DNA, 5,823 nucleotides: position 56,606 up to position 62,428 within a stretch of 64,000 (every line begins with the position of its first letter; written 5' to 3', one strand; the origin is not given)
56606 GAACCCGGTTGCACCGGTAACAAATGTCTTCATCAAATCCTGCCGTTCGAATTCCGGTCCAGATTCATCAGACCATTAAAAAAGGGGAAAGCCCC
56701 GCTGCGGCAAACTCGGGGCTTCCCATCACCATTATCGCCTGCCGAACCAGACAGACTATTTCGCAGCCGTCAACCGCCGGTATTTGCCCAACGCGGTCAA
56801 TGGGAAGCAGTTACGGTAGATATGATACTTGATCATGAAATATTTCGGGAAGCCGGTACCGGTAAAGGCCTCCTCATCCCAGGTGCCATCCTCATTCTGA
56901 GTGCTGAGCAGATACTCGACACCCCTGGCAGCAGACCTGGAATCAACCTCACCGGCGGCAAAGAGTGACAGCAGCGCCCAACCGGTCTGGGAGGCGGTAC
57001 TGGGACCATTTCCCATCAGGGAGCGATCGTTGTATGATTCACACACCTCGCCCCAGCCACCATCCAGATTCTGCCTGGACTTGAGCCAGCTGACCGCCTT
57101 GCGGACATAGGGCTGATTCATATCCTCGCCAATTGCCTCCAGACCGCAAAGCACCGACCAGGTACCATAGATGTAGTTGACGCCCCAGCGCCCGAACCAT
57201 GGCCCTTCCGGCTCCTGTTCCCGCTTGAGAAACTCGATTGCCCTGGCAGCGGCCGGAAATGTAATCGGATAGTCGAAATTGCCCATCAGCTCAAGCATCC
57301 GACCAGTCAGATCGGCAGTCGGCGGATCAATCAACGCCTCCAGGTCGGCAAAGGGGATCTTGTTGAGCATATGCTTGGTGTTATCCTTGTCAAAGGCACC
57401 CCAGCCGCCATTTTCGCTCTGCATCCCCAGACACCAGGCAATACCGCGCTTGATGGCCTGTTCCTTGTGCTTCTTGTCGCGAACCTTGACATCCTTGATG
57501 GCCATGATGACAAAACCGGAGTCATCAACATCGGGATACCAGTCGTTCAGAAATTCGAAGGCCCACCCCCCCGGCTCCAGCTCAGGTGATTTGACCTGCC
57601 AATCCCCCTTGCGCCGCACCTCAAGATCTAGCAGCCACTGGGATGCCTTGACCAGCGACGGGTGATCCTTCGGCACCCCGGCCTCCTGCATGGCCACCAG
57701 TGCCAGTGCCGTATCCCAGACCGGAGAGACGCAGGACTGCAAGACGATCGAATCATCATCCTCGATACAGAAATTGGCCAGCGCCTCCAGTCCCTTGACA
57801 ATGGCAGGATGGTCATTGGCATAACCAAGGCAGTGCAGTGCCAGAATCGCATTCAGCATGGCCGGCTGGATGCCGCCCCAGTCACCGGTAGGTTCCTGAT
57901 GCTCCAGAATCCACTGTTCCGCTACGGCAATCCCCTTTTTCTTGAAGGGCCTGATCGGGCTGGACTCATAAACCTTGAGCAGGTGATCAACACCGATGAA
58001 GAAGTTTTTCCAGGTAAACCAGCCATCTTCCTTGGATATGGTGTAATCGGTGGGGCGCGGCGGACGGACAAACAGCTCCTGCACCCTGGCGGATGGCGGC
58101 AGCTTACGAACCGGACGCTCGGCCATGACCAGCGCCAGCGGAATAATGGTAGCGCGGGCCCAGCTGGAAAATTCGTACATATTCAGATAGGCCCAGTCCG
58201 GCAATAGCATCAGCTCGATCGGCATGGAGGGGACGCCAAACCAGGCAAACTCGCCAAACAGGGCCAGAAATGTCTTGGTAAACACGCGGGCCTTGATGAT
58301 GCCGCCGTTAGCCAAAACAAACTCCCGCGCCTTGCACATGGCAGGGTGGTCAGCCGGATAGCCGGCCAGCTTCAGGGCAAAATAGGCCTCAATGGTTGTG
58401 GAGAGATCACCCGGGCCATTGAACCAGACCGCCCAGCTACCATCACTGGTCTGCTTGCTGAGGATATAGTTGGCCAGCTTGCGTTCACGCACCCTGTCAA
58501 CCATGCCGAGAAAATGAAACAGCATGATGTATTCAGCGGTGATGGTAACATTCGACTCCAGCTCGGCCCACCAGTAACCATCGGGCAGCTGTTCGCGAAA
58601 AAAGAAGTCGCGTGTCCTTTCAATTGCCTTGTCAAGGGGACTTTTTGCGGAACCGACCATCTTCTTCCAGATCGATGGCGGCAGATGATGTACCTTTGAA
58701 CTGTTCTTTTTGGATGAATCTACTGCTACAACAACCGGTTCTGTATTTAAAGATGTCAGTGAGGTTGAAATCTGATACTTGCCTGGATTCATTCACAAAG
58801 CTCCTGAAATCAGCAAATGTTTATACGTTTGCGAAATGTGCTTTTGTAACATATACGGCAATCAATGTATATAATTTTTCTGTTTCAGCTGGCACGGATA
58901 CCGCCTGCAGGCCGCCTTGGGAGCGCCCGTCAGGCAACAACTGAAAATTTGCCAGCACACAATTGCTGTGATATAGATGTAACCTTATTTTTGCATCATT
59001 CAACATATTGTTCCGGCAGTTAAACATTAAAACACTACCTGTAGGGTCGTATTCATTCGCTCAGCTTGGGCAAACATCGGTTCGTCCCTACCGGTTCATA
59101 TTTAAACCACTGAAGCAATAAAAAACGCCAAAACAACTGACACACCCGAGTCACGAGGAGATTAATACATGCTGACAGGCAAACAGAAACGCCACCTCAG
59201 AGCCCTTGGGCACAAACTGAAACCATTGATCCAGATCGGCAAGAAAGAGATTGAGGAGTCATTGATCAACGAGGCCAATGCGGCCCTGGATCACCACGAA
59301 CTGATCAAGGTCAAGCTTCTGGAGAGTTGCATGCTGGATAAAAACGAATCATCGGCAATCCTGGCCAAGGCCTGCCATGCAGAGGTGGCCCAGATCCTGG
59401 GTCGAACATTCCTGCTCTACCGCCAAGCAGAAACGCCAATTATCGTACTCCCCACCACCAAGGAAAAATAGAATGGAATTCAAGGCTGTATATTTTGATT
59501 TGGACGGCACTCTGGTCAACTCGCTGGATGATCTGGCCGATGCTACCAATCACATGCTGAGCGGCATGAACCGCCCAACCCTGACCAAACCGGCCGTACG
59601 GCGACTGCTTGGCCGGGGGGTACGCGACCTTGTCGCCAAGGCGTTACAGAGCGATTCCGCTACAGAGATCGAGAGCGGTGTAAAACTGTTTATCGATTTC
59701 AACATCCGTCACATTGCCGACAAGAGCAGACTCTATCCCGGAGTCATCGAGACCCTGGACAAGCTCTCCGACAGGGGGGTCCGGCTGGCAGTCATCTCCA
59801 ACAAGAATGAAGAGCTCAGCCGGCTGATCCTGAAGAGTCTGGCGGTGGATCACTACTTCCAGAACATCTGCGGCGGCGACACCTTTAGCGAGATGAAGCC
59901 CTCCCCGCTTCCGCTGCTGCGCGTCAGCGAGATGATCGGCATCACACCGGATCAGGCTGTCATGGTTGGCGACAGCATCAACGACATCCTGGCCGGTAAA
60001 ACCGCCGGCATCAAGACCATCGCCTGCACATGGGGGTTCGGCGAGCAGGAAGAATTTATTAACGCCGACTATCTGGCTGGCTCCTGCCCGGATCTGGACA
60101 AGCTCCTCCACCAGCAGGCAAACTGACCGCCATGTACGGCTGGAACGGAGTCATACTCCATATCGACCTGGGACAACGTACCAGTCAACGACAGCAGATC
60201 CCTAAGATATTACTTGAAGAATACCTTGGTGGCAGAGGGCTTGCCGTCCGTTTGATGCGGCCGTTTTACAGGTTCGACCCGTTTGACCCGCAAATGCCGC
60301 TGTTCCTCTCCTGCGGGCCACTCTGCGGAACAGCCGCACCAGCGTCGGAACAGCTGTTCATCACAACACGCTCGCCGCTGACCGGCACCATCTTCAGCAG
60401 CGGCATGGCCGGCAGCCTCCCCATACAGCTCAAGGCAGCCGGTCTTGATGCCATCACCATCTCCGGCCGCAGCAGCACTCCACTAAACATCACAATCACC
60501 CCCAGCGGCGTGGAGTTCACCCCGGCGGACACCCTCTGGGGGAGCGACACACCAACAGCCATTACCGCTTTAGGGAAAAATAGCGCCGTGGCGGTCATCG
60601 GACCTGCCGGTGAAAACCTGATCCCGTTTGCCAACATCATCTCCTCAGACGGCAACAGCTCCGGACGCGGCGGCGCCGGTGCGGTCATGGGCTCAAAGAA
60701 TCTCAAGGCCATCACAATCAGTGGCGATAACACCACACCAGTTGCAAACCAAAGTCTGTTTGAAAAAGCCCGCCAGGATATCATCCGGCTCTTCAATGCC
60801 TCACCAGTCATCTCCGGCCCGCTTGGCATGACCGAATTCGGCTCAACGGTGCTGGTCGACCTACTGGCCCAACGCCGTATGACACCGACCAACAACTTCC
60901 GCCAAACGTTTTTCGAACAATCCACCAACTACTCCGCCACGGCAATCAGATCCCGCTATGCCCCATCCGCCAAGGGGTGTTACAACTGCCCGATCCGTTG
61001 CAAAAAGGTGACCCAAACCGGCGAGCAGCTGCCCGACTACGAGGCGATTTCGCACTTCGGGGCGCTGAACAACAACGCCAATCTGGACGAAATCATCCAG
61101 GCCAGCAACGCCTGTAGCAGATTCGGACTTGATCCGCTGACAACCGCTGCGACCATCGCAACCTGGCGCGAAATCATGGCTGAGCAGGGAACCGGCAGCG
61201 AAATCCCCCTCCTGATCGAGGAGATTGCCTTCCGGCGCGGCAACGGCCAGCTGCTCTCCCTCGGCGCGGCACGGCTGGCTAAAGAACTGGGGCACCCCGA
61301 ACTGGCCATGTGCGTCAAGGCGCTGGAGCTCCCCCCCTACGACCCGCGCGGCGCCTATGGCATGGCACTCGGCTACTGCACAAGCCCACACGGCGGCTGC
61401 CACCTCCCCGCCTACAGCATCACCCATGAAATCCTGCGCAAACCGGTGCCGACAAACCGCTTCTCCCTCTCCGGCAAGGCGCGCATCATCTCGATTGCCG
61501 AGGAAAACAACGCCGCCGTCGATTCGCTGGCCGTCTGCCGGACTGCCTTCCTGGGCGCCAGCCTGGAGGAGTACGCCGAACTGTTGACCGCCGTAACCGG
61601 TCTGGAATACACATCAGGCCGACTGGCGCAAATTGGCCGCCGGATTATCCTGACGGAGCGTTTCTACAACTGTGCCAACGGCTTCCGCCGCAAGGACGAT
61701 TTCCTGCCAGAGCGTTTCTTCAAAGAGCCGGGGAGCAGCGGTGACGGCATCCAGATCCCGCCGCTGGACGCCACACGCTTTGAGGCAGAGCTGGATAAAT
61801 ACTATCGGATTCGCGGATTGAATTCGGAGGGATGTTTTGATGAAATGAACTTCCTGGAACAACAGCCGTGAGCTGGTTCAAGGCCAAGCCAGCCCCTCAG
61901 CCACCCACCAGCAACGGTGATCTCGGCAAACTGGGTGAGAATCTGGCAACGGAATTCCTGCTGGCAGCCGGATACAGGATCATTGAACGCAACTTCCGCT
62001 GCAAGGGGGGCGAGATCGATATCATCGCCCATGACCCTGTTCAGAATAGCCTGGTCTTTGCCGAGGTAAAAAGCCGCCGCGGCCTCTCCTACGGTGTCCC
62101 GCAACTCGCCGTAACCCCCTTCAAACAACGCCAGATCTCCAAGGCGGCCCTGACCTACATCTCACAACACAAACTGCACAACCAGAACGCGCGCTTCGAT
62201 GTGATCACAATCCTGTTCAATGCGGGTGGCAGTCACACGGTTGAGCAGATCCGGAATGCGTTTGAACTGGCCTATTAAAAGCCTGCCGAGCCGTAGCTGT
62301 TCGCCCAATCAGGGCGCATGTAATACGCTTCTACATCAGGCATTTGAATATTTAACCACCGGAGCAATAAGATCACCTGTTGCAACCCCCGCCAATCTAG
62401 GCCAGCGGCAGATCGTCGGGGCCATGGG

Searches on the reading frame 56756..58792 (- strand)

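Call 40: search_protein_families(library=pfam, proteins=[window:56756-58792:-], max_evalue=0.0001)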
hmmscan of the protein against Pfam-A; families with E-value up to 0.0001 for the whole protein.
window:56756-58792:- (678 aa): 3 families
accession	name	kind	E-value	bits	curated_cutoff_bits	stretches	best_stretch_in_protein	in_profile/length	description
PF13243.12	SQHop_cyclase_C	-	1.5e-175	583.2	26.1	1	355-673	1-319/319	Squalene-hopene cyclase C-terminal domain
PF13249.12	SQHop_cyclase_N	-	1.2e-135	451.7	26.2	1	57-346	1-290/291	Squalene-hopene cyclase N-terminal domain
PF00432.27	Prenyltrans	-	6.5e-07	29.5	26.5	0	515-636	52-165/304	Prenyltransferase alpha-alpha toroid domain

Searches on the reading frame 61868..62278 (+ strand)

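Call 40: search_protein_families(library=pfam, proteins=[window:61868-62278:+], max_evalue=0.0001)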
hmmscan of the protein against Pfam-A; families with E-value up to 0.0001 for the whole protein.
window:61868-62278:+ (136 aa): 3 families
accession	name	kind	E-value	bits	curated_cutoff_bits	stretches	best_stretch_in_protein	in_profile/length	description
PF02021.23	UPF0102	-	1.5e-27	96.2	23.6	1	23-115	1-80/80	Uncharacterised protein family UPF0102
PF01939.22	NucS_C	-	2.1e-06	28.1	24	1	31-81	15-64/124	Endonuclease NucS C-terminal domain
PF08378.17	NERD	-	7.2e-05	23.7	22.1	1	20-98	2-95/111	Nuclease-related domain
